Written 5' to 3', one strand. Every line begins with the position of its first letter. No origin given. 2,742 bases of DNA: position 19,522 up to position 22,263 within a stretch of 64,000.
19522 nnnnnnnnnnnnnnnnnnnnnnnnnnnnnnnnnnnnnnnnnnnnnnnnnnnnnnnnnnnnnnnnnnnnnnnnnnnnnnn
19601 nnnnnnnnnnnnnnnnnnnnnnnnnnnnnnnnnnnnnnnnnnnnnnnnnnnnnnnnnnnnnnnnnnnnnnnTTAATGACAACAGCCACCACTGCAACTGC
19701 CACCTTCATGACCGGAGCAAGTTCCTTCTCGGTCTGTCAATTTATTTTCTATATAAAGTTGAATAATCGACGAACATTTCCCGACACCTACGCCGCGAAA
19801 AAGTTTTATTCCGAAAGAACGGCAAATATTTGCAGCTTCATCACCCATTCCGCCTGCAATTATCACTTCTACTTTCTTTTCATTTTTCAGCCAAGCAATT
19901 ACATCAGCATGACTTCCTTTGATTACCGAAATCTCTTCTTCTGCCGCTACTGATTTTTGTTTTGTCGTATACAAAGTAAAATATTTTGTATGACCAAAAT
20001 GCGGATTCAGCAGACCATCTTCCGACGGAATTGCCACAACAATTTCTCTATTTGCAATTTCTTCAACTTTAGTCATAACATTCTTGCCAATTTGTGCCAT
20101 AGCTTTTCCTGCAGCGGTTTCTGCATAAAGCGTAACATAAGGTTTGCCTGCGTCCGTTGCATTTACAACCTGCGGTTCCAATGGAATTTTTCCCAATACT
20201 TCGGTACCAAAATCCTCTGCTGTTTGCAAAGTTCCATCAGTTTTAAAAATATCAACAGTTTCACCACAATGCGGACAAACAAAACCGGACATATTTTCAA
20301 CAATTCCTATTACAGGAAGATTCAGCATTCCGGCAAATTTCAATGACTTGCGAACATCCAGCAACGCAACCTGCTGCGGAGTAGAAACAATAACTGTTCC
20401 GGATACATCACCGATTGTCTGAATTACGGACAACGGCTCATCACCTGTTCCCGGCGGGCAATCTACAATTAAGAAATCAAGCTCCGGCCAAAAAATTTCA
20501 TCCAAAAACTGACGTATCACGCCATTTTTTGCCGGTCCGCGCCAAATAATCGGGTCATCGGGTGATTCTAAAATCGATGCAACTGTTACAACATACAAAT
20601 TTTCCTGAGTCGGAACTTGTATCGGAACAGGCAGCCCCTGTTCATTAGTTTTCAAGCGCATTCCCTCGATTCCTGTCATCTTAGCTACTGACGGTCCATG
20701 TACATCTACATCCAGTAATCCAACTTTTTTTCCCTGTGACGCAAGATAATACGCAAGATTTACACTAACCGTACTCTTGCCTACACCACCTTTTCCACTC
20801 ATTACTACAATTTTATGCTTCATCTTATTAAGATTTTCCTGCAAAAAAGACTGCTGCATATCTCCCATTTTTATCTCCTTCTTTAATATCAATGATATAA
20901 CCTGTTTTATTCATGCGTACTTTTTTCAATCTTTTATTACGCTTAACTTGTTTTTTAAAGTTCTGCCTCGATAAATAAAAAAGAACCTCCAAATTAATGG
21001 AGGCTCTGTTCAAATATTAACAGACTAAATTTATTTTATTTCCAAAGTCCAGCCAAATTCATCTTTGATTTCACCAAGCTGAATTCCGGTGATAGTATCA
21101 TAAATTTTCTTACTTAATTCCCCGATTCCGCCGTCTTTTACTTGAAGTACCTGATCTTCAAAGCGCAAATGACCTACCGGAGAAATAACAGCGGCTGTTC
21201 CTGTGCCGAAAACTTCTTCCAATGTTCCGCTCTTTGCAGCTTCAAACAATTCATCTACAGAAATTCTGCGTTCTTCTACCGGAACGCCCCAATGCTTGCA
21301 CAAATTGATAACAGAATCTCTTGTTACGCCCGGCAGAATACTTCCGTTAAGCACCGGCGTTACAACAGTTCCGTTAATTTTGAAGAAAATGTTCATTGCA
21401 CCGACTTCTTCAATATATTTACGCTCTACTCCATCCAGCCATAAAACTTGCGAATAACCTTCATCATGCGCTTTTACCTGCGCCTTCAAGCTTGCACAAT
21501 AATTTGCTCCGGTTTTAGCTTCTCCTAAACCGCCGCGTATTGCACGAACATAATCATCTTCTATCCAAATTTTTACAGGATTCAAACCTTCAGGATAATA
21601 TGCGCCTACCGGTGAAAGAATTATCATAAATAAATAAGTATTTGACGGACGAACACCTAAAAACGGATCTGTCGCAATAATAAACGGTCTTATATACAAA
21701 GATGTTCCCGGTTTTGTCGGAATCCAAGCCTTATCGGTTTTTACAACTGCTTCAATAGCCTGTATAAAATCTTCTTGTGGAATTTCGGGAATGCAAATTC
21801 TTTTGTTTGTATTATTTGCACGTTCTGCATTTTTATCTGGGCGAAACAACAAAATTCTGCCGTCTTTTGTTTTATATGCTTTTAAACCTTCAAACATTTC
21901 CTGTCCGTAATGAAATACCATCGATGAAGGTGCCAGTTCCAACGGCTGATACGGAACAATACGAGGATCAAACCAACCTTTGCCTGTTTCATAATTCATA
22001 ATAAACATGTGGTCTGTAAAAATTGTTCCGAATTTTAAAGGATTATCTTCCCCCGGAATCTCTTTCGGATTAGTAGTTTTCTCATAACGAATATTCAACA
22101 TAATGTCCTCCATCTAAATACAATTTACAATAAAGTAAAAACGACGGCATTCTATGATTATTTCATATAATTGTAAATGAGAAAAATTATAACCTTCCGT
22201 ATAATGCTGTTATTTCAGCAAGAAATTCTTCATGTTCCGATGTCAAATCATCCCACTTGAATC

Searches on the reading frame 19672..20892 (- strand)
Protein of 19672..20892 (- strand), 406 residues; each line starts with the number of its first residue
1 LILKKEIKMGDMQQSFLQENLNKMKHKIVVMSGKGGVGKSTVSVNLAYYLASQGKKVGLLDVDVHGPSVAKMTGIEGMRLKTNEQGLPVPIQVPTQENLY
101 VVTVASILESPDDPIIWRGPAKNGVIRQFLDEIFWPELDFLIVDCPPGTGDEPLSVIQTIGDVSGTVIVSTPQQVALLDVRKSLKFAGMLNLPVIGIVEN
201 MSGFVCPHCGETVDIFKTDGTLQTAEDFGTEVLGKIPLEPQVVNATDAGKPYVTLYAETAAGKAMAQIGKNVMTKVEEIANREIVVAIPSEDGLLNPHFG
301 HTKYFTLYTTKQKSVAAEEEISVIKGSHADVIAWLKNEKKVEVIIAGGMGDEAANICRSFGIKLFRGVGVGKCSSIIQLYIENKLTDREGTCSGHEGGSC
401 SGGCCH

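Call 53: search_protein_families(library=ncbifam, proteins=[window:19672-20892:-], max_evalue=0.001)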
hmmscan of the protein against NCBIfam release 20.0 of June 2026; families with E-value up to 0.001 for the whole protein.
window:19672-20892:- (406 aa): 29 families (the best 25 are shown)
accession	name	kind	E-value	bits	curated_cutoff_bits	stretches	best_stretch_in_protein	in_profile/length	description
NF041136.1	MrpORP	equivalog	9.3e-128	426.6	450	1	22-385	2-365/365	iron-sulfur cluster carrier protein MrpORP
NF008669.0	PRK11670.1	equivalog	1.6e-63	214.8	348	1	17-276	99-353/369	iron-sulfur cluster carrier protein ApbC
TIGR01969.1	minD_arch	subfamily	9.9e-20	70.8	201.75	1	28-279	3-237/251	cell division ATPase MinD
TIGR01968.1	minD_bact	equivalog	4.3e-16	59.1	212.9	2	27-65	3-41/261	septum site-determining protein MinD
NF041546.1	ParA_partition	equivalog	1e-10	41.5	180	1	28-66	2-40/203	ParA family partition ATPase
NF008079.0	PRK10818.1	equivalog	7.7e-10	38.5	508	1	25-76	2-53/270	septum site-determining protein MinD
NF047398.1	AAA_KGGVGR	domain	1.2e-09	38.8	90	1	27-75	4-52/190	KGGVGR-motif variant AAA ATPase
NF040564.1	SCO2523_fam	equivalog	8.8e-09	35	200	1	30-90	5-65/305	SCO2523 family variant P-loop protein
NF053622.1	ATPseBagAMYCTU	equivalog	5.2e-08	32.7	400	1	24-76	5-56/325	ATPase BagA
TIGR01007.1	eps_fam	subfamily_domain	1e-07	31.8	108.05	1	26-198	18-186/204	polysaccharide biosynthesis tyrosine autokinase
TIGR04291.1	arsen_driv_ArsA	equivalog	1.8e-07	30.2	650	1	14-62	308-356/565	arsenical pump-driving ATPase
TIGR03018.1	pepcterm_TyrKin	hypoth_equivalog_domain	5.7e-07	29.1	230.65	1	12-76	23-87/207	XrtA-associated tyrosine autokinase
TIGR03453.1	partition_RepA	equivalog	1.7e-06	27.2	348.45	1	24-75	102-153/387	plasmid partitioning protein RepA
TIGR03371.1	cellulose_yhjQ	equivalog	2.4e-06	27.2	157.85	1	27-65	3-41/246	cellulose biosynthesis protein BcsQ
NF009701.0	PRK13230.1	subfamily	5.2e-06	25.7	350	1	29-65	4-40/291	nitrogenase reductase-like protein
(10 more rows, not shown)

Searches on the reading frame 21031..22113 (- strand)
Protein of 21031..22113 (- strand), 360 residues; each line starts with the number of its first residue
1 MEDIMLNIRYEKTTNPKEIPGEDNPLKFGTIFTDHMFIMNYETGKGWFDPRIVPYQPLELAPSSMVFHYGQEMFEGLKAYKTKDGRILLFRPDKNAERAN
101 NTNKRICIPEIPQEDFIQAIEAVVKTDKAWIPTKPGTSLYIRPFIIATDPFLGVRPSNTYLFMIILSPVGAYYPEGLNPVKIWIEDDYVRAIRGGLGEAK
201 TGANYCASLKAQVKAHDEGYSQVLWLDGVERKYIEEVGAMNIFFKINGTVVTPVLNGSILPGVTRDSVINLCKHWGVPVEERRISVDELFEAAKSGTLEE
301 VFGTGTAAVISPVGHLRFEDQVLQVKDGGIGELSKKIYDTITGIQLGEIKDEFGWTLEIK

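Call 60: find_homologous_proteins(query=window:21031-22113:-, max_evalue=1e-100)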
Query window:21031-22113:- (360 aa): 7973 proteins with E <= 1e-100 among 8000 candidates; the best 120 are listed.
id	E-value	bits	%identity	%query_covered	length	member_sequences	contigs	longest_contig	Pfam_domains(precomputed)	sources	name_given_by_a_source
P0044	2.9e-233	792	94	100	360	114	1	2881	PF01063.25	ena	-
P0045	1.2e-215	734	88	99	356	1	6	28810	PF01063.25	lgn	-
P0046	1.5e-215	733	87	99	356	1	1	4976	PF01063.25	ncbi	-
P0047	2.7e-215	733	87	99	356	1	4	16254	PF01063.25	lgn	-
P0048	6.7e-215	731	87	99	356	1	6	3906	PF01063.25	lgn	-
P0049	7.6e-215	731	87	99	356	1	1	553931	PF01063.25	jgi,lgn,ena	jgi:branched-chain amino acid aminotransferase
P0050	2.4e-214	729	86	99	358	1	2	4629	PF01063.25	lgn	-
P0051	4.2e-214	729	87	99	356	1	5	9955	PF01063.25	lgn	-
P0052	3.0e-213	726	86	99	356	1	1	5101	PF01063.25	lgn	-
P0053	5.5e-213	725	86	99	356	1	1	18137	PF01063.25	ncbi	ncbi:branched-chain amino acid aminotransferase [Anaerosporobacter sp.]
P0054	7.0e-213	725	86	99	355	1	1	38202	PF01063.25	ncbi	-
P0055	9.3e-213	724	86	99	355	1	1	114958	PF01063.25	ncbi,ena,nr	ncbi:MAG: branched-chain amino acid aminotransferase [Lachnospiraceae bacterium]|nr:branched-chain a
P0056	1.6e-212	723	86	99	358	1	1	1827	PF01063.25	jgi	jgi:branched-chain amino acid aminotransferase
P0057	1.7e-212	723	86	99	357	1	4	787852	PF01063.25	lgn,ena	-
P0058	1.9e-212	723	86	99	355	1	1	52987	PF01063.25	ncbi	-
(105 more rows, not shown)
